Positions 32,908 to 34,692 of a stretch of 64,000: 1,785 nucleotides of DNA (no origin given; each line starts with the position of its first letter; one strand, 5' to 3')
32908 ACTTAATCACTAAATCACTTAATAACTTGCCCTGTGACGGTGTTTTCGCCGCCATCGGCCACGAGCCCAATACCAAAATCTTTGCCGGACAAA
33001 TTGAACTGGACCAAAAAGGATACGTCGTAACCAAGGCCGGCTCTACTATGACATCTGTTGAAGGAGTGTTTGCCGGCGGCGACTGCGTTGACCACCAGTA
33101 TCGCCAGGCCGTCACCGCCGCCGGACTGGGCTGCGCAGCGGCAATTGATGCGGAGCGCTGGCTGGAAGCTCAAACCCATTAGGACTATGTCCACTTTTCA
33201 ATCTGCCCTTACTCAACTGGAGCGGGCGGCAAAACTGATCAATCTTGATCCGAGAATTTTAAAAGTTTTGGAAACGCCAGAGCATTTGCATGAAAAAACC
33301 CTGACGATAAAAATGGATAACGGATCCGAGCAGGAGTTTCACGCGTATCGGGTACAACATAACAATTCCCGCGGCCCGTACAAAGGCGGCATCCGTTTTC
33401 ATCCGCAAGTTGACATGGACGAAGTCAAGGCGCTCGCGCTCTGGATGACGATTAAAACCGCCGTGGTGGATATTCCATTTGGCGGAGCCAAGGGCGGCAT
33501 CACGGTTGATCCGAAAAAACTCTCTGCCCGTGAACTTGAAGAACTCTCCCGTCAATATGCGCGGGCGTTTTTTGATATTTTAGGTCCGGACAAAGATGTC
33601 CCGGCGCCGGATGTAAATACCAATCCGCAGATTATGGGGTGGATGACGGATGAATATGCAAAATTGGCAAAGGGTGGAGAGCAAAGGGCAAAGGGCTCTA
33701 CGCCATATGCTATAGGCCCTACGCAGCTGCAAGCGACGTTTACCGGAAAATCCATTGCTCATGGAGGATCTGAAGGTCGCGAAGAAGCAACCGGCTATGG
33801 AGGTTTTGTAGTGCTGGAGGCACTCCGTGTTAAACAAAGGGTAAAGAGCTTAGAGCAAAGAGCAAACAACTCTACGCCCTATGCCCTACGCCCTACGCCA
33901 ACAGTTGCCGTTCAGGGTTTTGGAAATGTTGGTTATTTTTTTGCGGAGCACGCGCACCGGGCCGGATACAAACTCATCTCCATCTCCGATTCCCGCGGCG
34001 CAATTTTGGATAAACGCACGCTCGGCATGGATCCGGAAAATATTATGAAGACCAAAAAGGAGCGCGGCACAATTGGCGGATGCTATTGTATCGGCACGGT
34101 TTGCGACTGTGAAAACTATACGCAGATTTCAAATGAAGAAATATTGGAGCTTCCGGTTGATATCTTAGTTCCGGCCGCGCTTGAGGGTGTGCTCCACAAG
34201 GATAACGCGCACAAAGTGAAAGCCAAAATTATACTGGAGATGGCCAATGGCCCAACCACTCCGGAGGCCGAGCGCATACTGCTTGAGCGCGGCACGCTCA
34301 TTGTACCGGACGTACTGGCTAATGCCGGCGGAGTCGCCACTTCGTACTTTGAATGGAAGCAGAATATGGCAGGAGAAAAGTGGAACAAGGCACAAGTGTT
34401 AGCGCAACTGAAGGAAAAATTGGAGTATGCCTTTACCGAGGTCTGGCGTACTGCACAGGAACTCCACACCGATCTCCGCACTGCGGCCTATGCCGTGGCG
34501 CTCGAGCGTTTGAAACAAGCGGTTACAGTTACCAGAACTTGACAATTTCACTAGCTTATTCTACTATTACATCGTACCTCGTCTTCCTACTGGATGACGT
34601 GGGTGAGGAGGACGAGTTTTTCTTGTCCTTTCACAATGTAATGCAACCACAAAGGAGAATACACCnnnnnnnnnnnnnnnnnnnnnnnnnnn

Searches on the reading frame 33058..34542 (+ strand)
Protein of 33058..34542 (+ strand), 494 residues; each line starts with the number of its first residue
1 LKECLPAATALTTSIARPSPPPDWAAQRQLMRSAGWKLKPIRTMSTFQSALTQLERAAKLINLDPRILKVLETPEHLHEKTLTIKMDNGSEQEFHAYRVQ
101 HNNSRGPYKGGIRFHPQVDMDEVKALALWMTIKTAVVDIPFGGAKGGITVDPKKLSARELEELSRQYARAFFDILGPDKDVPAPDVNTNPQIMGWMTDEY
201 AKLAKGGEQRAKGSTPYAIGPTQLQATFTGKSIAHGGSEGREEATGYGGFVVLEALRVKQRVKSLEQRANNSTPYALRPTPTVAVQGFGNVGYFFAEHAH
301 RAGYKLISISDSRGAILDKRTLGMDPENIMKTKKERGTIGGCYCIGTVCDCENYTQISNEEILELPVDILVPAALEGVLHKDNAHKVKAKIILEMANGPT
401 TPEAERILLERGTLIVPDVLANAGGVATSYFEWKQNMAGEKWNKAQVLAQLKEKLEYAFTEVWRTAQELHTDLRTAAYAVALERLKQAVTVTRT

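Call 3: search_protein_families(library=pfam, proteins=[window:33058-34542:+], max_evalue=0.01)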
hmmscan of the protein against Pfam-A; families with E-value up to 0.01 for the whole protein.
window:33058-34542:+ (494 aa): 2 families
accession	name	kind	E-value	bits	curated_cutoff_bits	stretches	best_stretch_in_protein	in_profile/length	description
PF00208.27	ELFV_dehydrog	-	1.1e-67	228.7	23.4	1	236-490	1-238/241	Glutamate/Leucine/Phenylalanine/Valine dehydrogenase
PF02812.23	ELFV_dehydrog_N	-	7.4e-54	181.4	25.3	1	74-201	1-128/129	Glu/Leu/Phe/Val dehydrogenase, dimerisation domain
